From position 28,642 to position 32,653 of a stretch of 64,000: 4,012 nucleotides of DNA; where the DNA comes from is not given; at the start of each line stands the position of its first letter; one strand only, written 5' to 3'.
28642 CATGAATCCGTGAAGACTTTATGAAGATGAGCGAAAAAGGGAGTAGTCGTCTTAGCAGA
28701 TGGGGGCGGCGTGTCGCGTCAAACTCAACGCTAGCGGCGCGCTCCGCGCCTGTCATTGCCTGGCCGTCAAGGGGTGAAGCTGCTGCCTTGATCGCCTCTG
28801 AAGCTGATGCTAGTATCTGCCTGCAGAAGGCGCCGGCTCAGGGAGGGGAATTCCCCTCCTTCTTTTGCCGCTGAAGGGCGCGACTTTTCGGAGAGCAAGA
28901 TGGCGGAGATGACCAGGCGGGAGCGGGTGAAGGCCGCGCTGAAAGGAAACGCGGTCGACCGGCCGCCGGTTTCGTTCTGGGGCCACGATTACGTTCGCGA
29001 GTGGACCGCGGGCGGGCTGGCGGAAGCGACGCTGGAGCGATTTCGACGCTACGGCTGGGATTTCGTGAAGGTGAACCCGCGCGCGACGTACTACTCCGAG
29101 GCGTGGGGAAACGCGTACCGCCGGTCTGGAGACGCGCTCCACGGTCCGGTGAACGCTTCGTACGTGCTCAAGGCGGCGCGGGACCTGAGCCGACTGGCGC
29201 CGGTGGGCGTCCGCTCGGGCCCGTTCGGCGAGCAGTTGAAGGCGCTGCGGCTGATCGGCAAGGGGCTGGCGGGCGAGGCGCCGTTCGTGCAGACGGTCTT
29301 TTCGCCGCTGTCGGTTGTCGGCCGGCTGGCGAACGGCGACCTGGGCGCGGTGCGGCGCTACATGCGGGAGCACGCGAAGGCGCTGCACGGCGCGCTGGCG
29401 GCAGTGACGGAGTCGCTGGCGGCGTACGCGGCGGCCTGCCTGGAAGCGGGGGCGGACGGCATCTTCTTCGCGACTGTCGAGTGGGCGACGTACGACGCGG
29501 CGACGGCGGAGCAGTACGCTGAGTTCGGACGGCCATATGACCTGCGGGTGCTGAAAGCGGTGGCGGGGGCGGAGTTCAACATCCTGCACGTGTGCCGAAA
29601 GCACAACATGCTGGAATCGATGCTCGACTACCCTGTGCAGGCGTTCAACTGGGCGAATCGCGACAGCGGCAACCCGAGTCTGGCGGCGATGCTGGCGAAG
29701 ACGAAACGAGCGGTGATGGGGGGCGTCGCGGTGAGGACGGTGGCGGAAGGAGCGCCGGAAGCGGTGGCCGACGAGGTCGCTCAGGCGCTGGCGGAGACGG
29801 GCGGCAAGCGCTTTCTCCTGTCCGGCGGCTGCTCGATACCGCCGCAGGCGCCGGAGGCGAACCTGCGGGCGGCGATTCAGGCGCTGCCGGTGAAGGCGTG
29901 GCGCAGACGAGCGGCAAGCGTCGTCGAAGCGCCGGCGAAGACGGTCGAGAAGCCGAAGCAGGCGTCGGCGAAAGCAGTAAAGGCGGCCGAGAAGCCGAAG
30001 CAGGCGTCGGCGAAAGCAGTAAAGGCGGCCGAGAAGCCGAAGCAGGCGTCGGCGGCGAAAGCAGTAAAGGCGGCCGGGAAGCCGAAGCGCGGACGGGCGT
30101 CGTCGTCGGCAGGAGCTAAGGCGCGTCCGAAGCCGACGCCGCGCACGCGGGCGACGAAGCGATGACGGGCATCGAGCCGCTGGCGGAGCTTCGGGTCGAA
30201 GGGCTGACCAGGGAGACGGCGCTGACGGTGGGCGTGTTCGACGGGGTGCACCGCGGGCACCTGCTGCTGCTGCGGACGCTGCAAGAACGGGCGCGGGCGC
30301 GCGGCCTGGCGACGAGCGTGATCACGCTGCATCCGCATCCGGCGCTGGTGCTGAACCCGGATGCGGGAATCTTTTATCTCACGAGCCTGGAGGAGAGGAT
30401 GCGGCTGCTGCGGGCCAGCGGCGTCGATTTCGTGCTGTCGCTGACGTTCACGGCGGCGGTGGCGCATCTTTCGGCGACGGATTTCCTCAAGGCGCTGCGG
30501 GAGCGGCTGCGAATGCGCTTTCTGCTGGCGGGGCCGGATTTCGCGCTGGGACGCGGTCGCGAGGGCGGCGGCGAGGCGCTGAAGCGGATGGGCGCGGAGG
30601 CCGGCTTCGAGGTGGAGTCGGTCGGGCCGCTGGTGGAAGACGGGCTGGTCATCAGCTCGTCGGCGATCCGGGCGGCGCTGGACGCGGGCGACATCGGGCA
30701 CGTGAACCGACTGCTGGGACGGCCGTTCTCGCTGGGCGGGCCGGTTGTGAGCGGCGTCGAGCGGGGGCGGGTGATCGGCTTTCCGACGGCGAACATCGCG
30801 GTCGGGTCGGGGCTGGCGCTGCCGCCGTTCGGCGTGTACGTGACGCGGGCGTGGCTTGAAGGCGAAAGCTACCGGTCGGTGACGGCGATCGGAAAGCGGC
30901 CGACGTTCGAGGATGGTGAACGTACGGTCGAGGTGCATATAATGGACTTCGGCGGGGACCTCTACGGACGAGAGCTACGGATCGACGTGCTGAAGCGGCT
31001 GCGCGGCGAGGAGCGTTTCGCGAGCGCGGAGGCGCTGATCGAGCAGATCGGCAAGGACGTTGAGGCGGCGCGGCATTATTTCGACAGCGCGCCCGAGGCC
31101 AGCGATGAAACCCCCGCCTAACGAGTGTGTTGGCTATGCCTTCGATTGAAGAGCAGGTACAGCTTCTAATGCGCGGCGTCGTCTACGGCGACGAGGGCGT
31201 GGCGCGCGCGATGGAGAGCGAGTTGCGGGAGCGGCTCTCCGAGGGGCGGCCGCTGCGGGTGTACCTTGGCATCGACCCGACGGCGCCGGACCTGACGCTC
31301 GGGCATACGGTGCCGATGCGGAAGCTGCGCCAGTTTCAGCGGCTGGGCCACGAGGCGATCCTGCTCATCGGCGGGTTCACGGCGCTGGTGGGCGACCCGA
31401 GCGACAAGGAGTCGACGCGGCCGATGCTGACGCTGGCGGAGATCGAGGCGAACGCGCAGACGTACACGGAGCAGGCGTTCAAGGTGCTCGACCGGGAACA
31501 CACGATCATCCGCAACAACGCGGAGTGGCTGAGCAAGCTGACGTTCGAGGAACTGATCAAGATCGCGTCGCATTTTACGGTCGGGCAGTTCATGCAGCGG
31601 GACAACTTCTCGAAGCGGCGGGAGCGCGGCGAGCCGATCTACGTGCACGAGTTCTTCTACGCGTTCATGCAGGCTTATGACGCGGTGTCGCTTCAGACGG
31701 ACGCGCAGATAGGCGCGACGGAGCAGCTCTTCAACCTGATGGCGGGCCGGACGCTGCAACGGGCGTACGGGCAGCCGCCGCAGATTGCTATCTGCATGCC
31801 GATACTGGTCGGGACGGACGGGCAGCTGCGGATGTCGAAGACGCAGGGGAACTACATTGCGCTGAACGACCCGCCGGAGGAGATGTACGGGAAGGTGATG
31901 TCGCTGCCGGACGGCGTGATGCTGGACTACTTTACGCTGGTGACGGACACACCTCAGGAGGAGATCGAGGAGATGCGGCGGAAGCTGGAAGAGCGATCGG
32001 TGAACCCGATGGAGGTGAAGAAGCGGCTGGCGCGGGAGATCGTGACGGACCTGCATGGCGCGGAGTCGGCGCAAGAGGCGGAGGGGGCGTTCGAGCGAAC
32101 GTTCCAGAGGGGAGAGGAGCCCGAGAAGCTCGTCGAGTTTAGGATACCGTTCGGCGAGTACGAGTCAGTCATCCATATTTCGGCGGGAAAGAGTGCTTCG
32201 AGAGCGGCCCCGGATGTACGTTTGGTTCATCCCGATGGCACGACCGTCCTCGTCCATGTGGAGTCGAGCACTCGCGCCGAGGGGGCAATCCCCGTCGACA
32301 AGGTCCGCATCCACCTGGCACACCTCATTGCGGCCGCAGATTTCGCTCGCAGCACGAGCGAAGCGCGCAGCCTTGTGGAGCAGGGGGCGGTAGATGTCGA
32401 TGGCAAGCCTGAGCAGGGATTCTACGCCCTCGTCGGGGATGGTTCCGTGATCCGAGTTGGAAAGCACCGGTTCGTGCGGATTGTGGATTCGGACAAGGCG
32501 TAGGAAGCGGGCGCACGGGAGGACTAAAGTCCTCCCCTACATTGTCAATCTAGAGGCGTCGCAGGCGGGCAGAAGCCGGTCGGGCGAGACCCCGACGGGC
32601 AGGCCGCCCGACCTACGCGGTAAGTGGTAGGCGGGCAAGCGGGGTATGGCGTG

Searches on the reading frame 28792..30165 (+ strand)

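Call 52: search_protein_families(library=pfam, proteins=[window:28792-30165:+], max_evalue=0.001)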
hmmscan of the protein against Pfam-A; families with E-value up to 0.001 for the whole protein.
window:28792-30165:+ (457 aa): 1 family
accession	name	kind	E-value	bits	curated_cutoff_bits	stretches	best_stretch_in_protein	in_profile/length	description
PF01208.23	URO-D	-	1.1e-35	123.8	23.9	1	42-364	2-342/346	Uroporphyrinogen decarboxylase (URO-D)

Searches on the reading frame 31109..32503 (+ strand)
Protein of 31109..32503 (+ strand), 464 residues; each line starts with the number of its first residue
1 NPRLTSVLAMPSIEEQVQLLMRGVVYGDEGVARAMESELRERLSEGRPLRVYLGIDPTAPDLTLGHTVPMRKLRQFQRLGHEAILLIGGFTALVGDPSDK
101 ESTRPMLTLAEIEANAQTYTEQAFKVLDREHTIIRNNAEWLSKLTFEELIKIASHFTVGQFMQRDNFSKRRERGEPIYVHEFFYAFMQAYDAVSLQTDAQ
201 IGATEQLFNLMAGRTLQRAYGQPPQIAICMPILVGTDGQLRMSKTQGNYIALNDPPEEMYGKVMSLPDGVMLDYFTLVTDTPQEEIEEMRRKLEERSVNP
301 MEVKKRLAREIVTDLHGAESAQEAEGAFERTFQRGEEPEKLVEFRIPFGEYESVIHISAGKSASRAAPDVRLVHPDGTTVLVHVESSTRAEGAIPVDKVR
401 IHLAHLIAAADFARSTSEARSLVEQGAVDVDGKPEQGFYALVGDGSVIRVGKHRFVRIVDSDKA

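Call 52: search_protein_families(library=pfam, proteins=[window:31109-32503:+], max_evalue=0.001)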
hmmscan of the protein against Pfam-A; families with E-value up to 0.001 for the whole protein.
window:31109-32503:+ (464 aa): 2 families
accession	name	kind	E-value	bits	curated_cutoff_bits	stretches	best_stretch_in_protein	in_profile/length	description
PF00579.31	tRNA-synt_1b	-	2.2e-68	231.2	21.1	1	46-333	3-292/292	tRNA synthetases class I (W and Y)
PF01479.30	S4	-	0.00083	19.5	22.8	0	406-434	6-34/48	S4 domain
